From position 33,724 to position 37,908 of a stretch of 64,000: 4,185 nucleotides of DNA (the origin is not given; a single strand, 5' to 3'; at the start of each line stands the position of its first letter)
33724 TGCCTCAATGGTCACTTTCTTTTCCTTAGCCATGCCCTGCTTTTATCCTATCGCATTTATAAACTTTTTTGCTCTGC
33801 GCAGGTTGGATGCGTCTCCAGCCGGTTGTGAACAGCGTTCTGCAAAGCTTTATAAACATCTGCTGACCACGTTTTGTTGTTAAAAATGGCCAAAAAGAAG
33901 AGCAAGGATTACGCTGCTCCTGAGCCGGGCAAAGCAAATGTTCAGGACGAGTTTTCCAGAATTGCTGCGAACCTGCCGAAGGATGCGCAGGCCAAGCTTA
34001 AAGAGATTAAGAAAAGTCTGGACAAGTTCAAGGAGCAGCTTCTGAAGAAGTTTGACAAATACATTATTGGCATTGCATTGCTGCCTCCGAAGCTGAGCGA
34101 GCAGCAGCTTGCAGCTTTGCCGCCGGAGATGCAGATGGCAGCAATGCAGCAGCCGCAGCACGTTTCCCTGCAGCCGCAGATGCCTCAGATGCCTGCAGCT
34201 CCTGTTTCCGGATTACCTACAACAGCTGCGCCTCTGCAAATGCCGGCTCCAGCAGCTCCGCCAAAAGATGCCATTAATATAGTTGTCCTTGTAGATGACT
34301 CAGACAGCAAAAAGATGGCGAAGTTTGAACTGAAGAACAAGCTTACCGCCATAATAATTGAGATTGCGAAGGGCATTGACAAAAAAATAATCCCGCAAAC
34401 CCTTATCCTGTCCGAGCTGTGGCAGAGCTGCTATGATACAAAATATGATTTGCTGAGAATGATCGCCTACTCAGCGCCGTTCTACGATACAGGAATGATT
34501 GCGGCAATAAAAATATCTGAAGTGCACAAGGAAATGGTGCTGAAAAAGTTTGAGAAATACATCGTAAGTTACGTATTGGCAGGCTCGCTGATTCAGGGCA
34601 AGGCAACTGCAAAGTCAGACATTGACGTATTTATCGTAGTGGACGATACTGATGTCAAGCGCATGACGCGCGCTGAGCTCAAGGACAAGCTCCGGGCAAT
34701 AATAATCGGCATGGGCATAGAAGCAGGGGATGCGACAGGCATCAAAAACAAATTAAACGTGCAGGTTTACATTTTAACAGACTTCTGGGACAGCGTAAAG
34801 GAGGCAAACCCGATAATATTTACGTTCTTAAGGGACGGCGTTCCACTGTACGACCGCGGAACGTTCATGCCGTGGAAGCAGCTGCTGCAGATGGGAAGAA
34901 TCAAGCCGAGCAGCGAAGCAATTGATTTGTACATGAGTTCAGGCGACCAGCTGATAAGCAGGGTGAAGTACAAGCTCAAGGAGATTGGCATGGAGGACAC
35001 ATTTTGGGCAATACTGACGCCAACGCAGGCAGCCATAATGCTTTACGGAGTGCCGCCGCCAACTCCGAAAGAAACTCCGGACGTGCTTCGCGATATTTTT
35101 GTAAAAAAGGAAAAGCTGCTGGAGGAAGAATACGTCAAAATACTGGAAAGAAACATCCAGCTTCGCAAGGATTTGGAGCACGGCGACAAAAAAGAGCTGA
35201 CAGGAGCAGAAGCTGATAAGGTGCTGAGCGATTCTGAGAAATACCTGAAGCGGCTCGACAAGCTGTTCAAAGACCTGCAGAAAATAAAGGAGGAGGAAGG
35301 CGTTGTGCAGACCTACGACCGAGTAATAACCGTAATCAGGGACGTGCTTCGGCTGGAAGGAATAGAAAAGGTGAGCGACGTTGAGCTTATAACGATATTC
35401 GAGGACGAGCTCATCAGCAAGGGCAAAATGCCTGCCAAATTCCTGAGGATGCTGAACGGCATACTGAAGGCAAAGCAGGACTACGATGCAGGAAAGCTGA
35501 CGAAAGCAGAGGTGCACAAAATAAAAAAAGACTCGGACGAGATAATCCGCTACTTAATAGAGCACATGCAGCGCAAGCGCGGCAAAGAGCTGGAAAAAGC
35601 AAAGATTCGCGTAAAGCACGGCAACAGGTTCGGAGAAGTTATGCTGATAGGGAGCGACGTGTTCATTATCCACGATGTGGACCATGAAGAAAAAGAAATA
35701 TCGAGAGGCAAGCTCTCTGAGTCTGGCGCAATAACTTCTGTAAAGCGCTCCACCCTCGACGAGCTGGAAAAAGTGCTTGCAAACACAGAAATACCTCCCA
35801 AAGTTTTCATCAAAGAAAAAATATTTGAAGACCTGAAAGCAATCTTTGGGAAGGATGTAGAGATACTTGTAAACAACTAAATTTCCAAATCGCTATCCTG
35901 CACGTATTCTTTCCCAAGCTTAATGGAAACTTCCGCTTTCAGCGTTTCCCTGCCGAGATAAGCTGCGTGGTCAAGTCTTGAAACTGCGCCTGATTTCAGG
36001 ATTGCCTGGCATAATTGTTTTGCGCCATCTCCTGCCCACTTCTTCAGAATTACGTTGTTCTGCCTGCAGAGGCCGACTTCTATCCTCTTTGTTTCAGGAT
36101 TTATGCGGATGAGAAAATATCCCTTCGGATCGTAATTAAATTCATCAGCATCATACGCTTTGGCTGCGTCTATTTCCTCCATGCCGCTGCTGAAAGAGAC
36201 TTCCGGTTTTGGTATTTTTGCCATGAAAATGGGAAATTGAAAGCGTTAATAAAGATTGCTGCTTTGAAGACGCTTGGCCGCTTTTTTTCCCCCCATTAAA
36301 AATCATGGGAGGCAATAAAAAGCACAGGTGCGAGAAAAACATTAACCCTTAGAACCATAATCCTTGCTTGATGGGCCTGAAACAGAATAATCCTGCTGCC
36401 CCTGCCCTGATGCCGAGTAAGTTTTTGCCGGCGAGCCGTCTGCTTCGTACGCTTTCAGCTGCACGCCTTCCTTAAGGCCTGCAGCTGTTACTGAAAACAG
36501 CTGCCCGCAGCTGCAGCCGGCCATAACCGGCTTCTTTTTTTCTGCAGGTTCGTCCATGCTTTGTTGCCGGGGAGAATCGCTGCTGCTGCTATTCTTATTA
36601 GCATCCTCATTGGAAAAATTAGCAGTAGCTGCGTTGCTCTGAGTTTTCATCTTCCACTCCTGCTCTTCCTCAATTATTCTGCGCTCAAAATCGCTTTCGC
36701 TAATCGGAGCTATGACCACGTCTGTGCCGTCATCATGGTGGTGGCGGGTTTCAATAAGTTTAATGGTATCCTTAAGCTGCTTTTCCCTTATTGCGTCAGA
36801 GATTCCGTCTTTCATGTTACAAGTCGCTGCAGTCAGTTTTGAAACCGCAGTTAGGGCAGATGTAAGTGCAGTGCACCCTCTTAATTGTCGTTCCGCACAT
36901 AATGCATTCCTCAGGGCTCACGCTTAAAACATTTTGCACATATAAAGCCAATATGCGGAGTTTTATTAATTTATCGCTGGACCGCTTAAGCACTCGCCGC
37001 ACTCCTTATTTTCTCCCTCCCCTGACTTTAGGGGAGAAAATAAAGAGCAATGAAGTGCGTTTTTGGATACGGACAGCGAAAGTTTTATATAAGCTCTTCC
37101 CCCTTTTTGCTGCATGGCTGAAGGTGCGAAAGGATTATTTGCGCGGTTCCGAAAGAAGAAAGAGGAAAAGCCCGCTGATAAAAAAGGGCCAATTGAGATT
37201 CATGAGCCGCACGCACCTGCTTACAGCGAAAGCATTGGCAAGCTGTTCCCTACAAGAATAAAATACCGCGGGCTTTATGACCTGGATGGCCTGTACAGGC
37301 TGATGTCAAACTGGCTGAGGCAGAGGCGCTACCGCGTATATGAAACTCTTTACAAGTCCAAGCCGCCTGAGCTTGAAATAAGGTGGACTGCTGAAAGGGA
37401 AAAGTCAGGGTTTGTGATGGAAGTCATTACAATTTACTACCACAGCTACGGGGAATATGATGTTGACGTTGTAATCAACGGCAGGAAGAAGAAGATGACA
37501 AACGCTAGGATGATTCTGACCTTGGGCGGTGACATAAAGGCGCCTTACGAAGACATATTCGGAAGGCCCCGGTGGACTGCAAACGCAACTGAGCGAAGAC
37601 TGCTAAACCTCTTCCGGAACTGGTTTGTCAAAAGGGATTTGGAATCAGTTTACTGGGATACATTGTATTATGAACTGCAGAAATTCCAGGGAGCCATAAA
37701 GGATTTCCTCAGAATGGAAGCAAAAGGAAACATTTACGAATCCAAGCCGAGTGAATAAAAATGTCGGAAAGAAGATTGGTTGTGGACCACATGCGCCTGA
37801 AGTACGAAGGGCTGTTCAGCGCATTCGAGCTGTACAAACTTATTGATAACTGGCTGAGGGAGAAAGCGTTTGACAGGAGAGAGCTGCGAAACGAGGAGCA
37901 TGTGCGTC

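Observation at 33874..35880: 668-aa single-chain tandem nucleotidyltransferase (one copy degenerate with Q/P-rich insert) fused to HEPN-like helical modules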

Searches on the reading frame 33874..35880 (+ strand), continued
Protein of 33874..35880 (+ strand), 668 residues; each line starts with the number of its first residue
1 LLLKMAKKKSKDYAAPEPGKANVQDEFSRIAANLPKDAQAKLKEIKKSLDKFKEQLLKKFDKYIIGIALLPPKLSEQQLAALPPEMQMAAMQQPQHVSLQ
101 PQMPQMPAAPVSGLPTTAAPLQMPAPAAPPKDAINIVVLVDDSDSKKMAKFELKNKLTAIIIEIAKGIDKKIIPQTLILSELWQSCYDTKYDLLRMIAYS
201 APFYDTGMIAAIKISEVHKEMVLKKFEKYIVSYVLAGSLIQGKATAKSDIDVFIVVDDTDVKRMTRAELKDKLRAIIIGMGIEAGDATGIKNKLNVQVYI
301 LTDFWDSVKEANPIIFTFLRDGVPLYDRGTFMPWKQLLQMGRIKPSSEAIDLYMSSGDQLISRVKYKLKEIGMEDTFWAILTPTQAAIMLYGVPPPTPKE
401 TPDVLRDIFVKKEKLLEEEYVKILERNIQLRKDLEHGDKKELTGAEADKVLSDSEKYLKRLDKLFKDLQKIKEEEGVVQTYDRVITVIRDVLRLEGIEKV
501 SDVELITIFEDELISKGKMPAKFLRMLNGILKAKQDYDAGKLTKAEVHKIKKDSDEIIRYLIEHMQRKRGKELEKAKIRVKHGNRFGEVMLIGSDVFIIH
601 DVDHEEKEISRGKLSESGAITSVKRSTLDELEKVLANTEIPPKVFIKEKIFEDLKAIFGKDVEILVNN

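Call 86: fold_search(model_id=the predicted structure, library=pdb)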
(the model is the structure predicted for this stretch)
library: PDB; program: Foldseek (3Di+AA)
matches with E <= 10: 640; with E <= 0.001: 8
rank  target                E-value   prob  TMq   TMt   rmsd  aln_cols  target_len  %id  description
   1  6xz0                  1.3e-04  1.00  0.24  0.54   7.3       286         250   13  Crystal structure of spectinomycin adenyltransferase AAD(9) from Enterococcus faecialis with spectinomycin (released 2020-04-15)
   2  6sxj                  1.5e-04  1.00  0.23  0.53   7.8       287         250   14  Crystal structure of spectinomycin adenyltransferase AAD(9) from Enterococcus faecialis (released 2020-04-15)
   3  6un8_A                2.6e-04  1.00  0.22  0.47   8.4       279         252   12  Wild type ANT bound to neomycin (released 2020-05-06)
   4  6nmk_A                3.4e-04  1.00  0.22  0.47   8.5       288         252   14  Binary complex structure of the T130K mutant of ANT-4'' with Neomycin (released 2020-01-15)
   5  6un8_B                3.9e-04  1.00  0.22  0.46   8.4       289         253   14  Wild type ANT bound to neomycin (released 2020-05-06)
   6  6nmk_B                5.5e-04  1.00  0.22  0.46   8.6       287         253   15  Binary complex structure of the T130K mutant of ANT-4'' with Neomycin (released 2020-01-15)
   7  6p01_A                5.7e-04  1.00  0.23  0.49   8.0       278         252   12  Apo structure of the E52D mutant of ANT-4 (released 2020-01-29)
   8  6p06_A                7.3e-04  1.00  0.22  0.47   8.1       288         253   14  Ternary structure of the E52D mutant of ANT-4 with Neomycin and AMPCPP (released 2020-01-29)
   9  9dbj_B                1.2e-03  1.00  0.18  0.48  11.0       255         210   16  Structure of Hailong HalB R164A mutant with non-hydrolyzable dATP (released 2025-05-07)
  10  5lpa_A                1.2e-03  1.00  0.21  0.45   8.9       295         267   14  AadA E87Q in complex with ATP, calcium and dihydrostreptomycin (released 2018-01-17)
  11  9dbj_A                1.3e-03  1.00  0.18  0.45  11.3       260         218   15  Structure of Hailong HalB R164A mutant with non-hydrolyzable dATP (released 2025-05-07)
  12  1kny_A                1.5e-03  1.00  0.20  0.43   8.8       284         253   14  KANAMYCIN NUCLEOTIDYLTRANSFERASE (released 1996-08-17)
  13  9dbj_C                1.6e-03  1.00  0.18  0.46  11.2       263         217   16  Structure of Hailong HalB R164A mutant with non-hydrolyzable dATP (released 2025-05-07)
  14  5luh_B                2.0e-03  1.00  0.21  0.47   8.8       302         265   16  AadA E87Q in complex with ATP, calcium and streptomycin (released 2018-01-17)
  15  3c18_B                2.0e-03  1.00  0.17  0.34  15.9       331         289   10  Crystal structure of nucleotidyltransferase-like protein (ZP_00538802.1) from Exiguobacterium sibiricum 255-15 at 1.90 (released 2008-02-12)
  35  2hsb                  1.0e-02  1.00  0.17  0.81   2.4       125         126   20  Crystal structure of a hepn domain containing protein (af_0298) from archaeoglobus fulgidus at 1.95 A resolution (released 2006-08-15)
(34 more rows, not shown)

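Call 89: search_protein_families(library=padloc, proteins=[window:33886-35877:+, L005:8106-8624:+], max_evalue=0.01)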
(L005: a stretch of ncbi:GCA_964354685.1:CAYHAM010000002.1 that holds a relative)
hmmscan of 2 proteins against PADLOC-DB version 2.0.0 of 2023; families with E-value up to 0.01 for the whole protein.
window:33886-35877:+ (664 aa): 7 families
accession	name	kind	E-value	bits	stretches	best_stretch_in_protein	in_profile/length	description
PDLC04906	PDC-S09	-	1.2e-05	23.6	1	212-271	12-69/98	-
PDLC04903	PDC-S09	-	3.7e-05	22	1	210-263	10-62/108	-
PDLC04902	PDC-S09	-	5.5e-05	21.4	1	213-294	7-88/97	-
PDLC04904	PDC-S09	-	9.8e-05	20.5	1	212-273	10-71/104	-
PDLC04368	PDC-M05A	-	0.00021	19.2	1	218-262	99-143/201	-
PDLC04369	PDC-M05A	-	0.0043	14.7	0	202-256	79-133/201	-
PDLC04372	PDC-M05A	-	0.0077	14.5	0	210-259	61-109/167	-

L005:8106-8624:+ (173 aa): 1 family
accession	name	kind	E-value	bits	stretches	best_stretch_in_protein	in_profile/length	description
PDLC01285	Cas8b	-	0.0057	13.7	1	108-158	117-151/483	CAS-I-B; effector_LS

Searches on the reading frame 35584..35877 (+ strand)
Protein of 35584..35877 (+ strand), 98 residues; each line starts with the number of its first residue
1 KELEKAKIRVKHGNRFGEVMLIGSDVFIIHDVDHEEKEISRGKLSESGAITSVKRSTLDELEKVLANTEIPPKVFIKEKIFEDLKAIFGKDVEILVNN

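Call 79: search_solved_structures(query=A5, max_evalue=10, show_alignments=1)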
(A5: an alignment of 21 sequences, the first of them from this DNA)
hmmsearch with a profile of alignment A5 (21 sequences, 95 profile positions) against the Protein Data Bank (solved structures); distinct sequences matched with E-value up to 10: 1.
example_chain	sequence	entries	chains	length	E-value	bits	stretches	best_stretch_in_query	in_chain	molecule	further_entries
1ztc_A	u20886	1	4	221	0.91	13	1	7-82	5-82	hypothetical protein TM0894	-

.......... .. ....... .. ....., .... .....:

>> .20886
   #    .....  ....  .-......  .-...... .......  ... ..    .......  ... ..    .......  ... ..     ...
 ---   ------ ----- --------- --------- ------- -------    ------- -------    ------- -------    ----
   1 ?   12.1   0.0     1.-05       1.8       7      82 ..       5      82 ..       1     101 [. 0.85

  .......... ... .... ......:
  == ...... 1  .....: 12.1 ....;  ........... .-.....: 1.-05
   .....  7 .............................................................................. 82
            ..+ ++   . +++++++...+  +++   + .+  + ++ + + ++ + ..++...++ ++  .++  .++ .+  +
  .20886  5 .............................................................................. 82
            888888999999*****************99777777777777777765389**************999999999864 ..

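Call 80: search_protein_families(library=pfam, alignment_id=A5, max_evalue=1)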
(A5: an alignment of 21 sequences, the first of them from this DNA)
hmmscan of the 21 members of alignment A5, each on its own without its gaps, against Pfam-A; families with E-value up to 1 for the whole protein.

A. member 1, seq(98 aa): 1 family
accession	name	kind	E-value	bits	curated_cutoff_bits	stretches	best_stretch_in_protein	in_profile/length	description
PF13281.12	MAP3K_TRAF_bd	-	0.14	11.6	24.1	1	39-86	62-107/371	MAP3K TRAFs-binding domain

B. families by the number of members that match (of 21 scanned): 14 families
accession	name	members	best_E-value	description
PF22714.1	SNaCT8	1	0.0097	Short NACHT-associated C-Terminal domain, family 8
PF15978.11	TnsD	1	0.014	Tn7-like transposition protein D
PF10438.15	Cyc-maltodext_C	1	0.027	Cyclo-malto-dextrinase C-terminal domain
PF20356.3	DUF6651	1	0.031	Family of unknown function (DUF6651)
PF05652.17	DcpS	1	0.031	Scavenger mRNA decapping enzyme (DcpS) N-terminal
PF05894.18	Podovirus_Gp16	1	0.053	Podovirus DNA encapsidation protein (Gp16)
PF13101.12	DUF3945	1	0.056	Protein of unknown function (DUF3945)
PF19116.6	DUF5801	1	0.078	Domain of unknown function (DUF5801)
PF19657.4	DUF6160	1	0.087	Family of unknown function (DUF6160)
PF04990.17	RNA_pol_Rpb1_7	1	0.088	RNA polymerase Rpb1, domain 7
PF08309.17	LVIVD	1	0.094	LVIVD repeat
PF13281.12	MAP3K_TRAF_bd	1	0.14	MAP3K TRAFs-binding domain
PF04459.17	DUF512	1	0.14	Protein of unknown function (DUF512)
PF00061.29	Lipocalin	1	0.16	Lipocalin / cytosolic fatty-acid binding protein family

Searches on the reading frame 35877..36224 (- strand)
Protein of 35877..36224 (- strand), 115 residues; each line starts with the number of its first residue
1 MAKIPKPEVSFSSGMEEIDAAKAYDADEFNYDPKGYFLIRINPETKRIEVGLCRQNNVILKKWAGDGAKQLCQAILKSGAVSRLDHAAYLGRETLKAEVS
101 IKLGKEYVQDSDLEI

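Call 15: search_protein_families(library=pfam, proteins=[window:35877-36224:-], max_evalue=0.01)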
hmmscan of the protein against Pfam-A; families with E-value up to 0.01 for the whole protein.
window:35877-36224:- (115 aa): 1 family
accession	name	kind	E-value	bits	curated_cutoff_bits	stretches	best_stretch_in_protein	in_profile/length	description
PF14251.12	PterinBD-DUF4346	-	3.4e-21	76.3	29.6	1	32-110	2-86/86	PterinBD-DUF4346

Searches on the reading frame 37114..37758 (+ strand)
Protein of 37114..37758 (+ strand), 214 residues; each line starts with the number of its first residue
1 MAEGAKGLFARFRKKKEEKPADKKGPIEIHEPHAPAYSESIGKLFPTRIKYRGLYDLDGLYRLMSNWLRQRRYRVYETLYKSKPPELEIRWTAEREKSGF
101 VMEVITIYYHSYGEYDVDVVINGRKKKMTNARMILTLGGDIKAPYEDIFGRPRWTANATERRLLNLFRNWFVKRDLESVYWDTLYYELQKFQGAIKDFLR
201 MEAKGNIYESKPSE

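Call 15: search_protein_families(library=pfam, proteins=[window:37114-37758:+], max_evalue=0.01)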
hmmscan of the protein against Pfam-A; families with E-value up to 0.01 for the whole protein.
window:37114-37758:+ (214 aa): 0 families

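Call 47: search_solved_structures(query=A3, max_evalue=10, show_alignments=1)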
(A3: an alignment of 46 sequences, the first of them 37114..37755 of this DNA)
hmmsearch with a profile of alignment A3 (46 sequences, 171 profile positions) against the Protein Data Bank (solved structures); distinct sequences matched with E-value up to 10: 14.
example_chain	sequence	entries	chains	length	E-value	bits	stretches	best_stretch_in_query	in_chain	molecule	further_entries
4jiw_A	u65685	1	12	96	0.13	15.3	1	85-122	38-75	Tail-associated lysozyme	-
4osd_A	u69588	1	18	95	0.13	15.3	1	85-122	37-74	Tail-associated lysozyme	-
6p22_A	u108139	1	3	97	0.14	15.2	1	85-122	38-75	CHIMERA OF CENTRAL SPIKE PROTEINS GP5 FROM PHAGE T4 AND PVC8 FROM PVC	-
4jiv_A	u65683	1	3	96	0.14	15.2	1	85-122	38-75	Tail-associated lysozyme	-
4ku0_A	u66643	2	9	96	0.14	15.2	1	85-122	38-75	Tail-associated lysozyme | Baseplate central spike complex protein gp5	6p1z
4jj2_A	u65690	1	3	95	0.14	15.2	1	86-122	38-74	Tail-associated lysozyme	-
6p20_A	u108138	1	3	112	0.21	14.6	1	86-122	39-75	Baseplate central spike complex protein gp5,PHIKZ164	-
9veg_A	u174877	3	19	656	0.27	14.3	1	48-115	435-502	Vip1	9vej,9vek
3a1m_A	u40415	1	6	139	0.52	13.3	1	86-122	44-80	chimera of thrombin cleavage site, Tail-associated lysozyme, Fibritin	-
6p2a_A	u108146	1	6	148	0.64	13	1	85-122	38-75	CHIMERA OF BACTERIOPHAGE OBP GP146 AND A T4 GP5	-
1sr8_A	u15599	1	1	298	0.84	12.7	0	21-44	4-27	cobalamin biosynthesis protein (cbiD)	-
6kcw_A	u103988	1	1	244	0.85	12.6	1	86-149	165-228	Alginate lyase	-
6kzk_A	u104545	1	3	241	0.89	12.6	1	86-147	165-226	Alginate lyase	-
6kcv_B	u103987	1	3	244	1.4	11.9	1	86-149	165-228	Alginate lyase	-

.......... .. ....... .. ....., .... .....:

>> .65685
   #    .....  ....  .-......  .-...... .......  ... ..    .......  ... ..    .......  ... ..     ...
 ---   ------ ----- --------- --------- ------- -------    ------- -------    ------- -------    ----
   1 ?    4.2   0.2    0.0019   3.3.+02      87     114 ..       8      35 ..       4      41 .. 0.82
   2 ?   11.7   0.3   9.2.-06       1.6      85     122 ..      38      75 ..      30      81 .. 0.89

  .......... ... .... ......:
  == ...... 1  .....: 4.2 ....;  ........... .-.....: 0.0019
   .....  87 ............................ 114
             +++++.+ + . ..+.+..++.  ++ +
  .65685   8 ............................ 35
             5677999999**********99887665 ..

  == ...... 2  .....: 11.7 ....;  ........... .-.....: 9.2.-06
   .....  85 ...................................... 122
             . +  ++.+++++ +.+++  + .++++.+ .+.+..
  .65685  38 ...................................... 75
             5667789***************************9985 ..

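Call 48: search_protein_families(library=pfam, alignment_id=A3, max_evalue=1)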
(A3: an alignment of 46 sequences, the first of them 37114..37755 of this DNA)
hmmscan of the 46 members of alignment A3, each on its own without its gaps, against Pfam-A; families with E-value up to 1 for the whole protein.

A. member 1, window:37114-37755:+ (214 aa): 1 family
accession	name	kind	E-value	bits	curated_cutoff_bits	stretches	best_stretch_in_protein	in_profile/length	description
PF22010.2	OrtA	-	0.089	13.3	27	1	86-120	50-84/94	AKP thiolase subunit OrtA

B. families by the number of members that match (of 46 scanned): 19 families
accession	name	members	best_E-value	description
PF11934.14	DUF3452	5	0.0069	Domain of unknown function (DUF3452)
PF06956.16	RtcR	5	0.0093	Regulator of RNA terminal phosphate cyclase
PF22010.2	OrtA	2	0.0079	AKP thiolase subunit OrtA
PF04670.18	Gtr1_RagA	2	0.035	Gtr1/RagA G protein conserved region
PF14280.11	DUF4365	1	0.0053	Domain of unknown function (DUF4365)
PF22008.2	BpuSI_TRD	1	0.016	Restriction endonuclease BpuSI, specificity domain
PF19318.4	DUF5918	1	0.022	Family of unknown function (DUF5918)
PF03868.20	Ribosomal_L6e_N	1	0.026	Ribosomal protein L6, N-terminal domain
PF21752.2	DACNG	1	0.04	Probable sensor domain DACNG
PF02603.21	Hpr_kinase_N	1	0.042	HPr Serine kinase N terminus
PF03199.21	GSH_synthase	1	0.061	Eukaryotic glutathione synthase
PF05743.18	UEV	1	0.069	UEV domain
PF02684.21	LpxB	1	0.089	Lipid-A-disaccharide synthetase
PF24226.1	DUF7442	1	0.097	Phage membrane protein Family of unknown function (DUF7442)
PF19754.4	DUF6241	1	0.099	Family of unknown function (DUF6241)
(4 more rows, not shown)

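Call 89: search_protein_families(library=padloc, proteins=[window:37114-37755:+], max_evalue=0.01)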
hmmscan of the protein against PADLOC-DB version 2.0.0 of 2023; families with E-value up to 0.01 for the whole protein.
window:37114-37755:+ (214 aa): 0 families
